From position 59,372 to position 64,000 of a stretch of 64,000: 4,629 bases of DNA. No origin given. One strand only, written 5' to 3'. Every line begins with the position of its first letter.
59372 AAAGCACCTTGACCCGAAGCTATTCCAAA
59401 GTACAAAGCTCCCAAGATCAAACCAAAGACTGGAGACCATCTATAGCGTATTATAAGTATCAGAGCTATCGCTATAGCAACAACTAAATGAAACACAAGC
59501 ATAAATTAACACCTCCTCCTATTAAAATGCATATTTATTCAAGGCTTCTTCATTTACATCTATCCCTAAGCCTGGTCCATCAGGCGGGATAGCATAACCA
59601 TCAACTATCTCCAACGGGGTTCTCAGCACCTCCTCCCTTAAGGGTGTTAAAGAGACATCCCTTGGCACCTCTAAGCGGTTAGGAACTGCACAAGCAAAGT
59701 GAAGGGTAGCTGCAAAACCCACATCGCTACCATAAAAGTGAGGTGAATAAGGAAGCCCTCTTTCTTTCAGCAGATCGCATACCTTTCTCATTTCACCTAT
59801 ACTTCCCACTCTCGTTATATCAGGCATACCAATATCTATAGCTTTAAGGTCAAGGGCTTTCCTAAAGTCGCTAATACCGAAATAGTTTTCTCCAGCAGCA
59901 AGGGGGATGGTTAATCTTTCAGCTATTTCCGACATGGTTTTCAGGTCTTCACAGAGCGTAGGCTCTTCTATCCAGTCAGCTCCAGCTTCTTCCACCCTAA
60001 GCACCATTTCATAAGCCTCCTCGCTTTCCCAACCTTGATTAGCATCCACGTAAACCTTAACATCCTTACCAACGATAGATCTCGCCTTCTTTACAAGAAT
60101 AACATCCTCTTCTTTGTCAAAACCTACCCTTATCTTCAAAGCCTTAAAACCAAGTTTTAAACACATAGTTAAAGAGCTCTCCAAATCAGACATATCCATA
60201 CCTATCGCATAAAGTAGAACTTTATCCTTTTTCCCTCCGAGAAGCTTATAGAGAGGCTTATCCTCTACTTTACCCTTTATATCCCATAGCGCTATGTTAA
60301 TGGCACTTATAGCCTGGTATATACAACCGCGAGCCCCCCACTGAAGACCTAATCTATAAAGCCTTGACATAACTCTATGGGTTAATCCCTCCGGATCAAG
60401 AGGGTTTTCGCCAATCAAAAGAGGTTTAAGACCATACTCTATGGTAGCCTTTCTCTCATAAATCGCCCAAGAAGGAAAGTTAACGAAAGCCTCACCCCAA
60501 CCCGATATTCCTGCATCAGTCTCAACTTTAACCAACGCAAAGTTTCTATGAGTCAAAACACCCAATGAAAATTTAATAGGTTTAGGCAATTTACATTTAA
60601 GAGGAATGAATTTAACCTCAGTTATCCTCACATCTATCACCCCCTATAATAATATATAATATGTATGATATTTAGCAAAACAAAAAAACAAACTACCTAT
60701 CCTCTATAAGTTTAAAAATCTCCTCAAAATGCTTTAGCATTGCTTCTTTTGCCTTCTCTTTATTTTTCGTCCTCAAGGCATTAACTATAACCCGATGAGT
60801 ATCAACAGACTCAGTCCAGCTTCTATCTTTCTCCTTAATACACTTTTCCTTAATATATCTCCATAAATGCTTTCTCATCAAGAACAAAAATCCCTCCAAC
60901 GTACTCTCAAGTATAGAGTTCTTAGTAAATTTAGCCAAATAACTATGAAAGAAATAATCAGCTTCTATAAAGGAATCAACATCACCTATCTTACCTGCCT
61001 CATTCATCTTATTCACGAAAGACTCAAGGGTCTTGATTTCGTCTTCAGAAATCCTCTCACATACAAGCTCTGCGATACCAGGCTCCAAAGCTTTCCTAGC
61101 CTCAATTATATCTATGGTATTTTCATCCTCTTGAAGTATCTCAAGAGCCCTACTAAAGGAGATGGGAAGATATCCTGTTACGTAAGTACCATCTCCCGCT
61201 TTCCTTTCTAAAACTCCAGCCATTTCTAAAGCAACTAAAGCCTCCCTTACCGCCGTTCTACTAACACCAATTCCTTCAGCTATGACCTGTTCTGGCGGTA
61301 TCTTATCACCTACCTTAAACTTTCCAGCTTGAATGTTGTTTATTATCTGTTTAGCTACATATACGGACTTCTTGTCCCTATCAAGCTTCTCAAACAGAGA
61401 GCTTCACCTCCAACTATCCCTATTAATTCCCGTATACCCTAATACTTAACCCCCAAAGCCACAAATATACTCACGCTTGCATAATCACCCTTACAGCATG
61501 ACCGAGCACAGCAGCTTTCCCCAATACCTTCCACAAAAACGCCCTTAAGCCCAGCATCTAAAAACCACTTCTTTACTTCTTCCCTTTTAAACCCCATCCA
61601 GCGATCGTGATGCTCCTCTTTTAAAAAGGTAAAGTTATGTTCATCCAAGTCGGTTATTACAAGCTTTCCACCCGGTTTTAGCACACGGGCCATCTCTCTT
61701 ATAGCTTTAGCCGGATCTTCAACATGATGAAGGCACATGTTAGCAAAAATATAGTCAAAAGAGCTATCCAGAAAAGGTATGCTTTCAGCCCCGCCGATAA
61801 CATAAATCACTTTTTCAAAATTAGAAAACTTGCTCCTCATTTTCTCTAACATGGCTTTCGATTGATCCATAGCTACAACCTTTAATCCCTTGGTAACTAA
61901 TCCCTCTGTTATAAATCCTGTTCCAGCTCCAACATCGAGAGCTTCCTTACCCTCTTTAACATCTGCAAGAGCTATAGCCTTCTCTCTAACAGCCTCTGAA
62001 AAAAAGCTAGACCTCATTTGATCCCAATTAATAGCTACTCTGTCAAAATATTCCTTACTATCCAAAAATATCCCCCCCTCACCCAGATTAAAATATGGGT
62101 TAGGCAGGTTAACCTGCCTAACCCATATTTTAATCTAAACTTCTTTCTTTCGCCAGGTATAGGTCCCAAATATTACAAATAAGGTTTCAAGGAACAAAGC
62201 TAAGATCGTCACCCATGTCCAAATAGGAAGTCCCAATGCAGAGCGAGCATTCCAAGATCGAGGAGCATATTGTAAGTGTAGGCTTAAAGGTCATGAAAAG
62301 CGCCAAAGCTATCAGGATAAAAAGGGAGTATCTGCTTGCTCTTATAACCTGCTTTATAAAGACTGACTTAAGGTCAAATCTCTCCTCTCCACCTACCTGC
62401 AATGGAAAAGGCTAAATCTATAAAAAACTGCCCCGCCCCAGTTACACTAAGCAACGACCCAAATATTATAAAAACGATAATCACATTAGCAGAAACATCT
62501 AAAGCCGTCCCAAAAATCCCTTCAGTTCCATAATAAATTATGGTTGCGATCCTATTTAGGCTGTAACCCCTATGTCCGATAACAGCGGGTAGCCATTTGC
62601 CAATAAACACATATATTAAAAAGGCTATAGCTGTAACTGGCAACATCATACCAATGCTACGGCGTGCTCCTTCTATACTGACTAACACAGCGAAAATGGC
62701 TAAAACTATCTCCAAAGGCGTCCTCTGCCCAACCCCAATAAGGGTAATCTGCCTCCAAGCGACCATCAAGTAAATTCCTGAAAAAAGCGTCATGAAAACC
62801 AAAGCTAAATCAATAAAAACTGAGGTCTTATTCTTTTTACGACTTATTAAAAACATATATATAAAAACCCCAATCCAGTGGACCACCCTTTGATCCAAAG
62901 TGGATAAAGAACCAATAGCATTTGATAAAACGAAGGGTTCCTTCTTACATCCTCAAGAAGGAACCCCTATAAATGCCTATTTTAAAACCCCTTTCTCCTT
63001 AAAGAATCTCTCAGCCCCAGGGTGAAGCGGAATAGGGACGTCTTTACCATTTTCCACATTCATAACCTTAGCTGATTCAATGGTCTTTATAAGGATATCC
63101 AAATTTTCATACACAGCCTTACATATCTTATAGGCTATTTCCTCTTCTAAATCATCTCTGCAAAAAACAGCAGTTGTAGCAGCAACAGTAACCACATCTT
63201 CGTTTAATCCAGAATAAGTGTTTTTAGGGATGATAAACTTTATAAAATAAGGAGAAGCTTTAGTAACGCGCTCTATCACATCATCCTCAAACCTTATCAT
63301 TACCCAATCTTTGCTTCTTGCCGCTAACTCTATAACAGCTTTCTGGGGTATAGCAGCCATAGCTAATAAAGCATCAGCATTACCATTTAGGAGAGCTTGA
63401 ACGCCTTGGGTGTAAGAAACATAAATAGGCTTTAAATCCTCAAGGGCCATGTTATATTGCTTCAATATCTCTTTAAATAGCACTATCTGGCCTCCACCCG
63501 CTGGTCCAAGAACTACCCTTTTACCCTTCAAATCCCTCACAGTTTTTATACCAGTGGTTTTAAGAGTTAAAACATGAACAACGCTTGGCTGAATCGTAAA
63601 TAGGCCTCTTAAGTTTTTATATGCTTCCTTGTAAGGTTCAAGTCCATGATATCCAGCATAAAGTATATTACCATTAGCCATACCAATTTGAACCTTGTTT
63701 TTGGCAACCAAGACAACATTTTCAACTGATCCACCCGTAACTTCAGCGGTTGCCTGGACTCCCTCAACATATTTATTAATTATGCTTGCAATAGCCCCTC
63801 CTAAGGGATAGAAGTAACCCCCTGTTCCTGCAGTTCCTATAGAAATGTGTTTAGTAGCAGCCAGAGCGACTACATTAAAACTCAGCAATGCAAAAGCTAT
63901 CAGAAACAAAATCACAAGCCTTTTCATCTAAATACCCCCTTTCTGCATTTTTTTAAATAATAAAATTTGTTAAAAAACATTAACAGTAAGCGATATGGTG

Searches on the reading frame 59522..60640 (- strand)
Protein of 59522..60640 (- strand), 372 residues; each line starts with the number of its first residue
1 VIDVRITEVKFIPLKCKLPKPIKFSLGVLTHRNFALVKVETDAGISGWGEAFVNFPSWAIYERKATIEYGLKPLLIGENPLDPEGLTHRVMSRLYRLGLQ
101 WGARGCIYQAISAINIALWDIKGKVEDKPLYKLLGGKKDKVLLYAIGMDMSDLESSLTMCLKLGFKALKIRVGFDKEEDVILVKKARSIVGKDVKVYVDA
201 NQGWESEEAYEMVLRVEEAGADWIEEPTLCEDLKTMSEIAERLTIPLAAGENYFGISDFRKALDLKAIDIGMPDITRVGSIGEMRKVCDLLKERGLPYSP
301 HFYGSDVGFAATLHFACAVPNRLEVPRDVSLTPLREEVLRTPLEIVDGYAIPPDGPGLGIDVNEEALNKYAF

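Call 53: search_protein_families(library=pfam, max_evalue=1e-8, proteins=[window:59522-60640:-])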
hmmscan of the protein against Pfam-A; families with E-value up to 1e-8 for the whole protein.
window:59522-60640:- (372 aa): 2 families
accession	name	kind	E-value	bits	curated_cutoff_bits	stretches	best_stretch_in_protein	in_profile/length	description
PF13378.12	MR_MLE_C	-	3.9e-57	193.9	29.4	1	162-366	12-219/219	Enolase C-terminal domain-like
PF02746.21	MR_MLE_N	-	2.5e-20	73.3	22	1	9-135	4-117/117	Mandelate racemase / muconate lactonizing enzyme, N-terminal domain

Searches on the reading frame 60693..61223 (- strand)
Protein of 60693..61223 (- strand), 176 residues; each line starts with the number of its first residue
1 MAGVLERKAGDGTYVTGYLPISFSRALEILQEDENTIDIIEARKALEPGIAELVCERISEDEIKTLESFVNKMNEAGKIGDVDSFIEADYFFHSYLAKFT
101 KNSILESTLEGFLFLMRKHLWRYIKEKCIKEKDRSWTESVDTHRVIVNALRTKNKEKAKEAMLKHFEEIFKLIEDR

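Call 53: search_protein_families(library=pfam, max_evalue=1e-8, proteins=[window:60693-61223:-])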
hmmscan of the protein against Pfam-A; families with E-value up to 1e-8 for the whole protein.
window:60693-61223:- (176 aa): 1 family
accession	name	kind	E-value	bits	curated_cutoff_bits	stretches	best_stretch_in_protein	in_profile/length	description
PF07729.17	FCD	-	2.3e-27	96.3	24.3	1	38-167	1-124/125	FCD domain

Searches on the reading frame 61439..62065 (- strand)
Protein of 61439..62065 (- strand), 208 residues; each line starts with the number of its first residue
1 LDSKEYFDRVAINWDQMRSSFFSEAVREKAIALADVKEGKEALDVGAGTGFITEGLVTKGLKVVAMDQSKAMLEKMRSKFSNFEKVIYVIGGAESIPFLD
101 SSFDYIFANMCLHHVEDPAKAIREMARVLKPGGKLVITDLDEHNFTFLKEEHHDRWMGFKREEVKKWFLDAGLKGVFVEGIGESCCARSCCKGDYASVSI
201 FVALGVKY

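Call 53: search_protein_families(library=pfam, max_evalue=1e-8, proteins=[window:61439-62065:-])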
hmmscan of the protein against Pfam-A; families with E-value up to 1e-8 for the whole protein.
window:61439-62065:- (208 aa): 6 families
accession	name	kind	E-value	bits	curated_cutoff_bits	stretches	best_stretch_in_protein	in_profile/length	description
PF08241.18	Methyltransf_11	-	3.3e-28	98.6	21.2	1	43-137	1-95/95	Methyltransferase domain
PF13649.12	Methyltransf_25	-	3.5e-23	82.6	27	1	43-133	2-97/97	Methyltransferase domain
PF01209.24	Ubie_methyltran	-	2.8e-21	76.4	20.1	1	4-150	10-164/233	ubiE/COQ5 methyltransferase family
PF13847.12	Methyltransf_31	-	1.8e-20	73.5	27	1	37-143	2-116/145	Methyltransferase domain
PF08242.18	Methyltransf_12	-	5.4e-18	66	30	1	43-135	1-98/98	Methyltransferase domain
PF13489.12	Methyltransf_23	-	6.1e-18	65.5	27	1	33-152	17-124/164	Methyltransferase domain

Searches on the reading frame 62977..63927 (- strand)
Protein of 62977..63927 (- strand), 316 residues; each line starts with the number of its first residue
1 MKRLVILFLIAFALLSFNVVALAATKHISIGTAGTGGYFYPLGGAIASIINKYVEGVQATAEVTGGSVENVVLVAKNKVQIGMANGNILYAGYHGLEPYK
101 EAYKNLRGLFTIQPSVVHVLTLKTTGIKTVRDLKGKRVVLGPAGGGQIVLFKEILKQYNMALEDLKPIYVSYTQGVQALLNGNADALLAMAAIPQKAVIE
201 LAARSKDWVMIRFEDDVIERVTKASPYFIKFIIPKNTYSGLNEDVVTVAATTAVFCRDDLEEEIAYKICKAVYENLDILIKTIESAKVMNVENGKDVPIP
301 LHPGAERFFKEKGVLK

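Call 26: find_encoding_contigs(protein=window:62977-63927:-, flank=10000, max_places=2)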
Protein window:62977-63927:- (316 aa): no gene with exactly this product is on record in the collection.

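Call 53: search_protein_families(library=pfam, max_evalue=1e-8, proteins=[window:62977-63927:-])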
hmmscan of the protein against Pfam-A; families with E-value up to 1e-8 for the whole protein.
window:62977-63927:- (316 aa): 2 families
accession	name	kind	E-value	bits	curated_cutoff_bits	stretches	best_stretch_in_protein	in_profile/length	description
PF16868.10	NMT1_3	-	1e-79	268.6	27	1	30-313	1-289/289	NMT1-like family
PF09084.16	NMT1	-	1.1e-11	45.5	20.5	1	65-212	29-167/216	NMT1/THI5 like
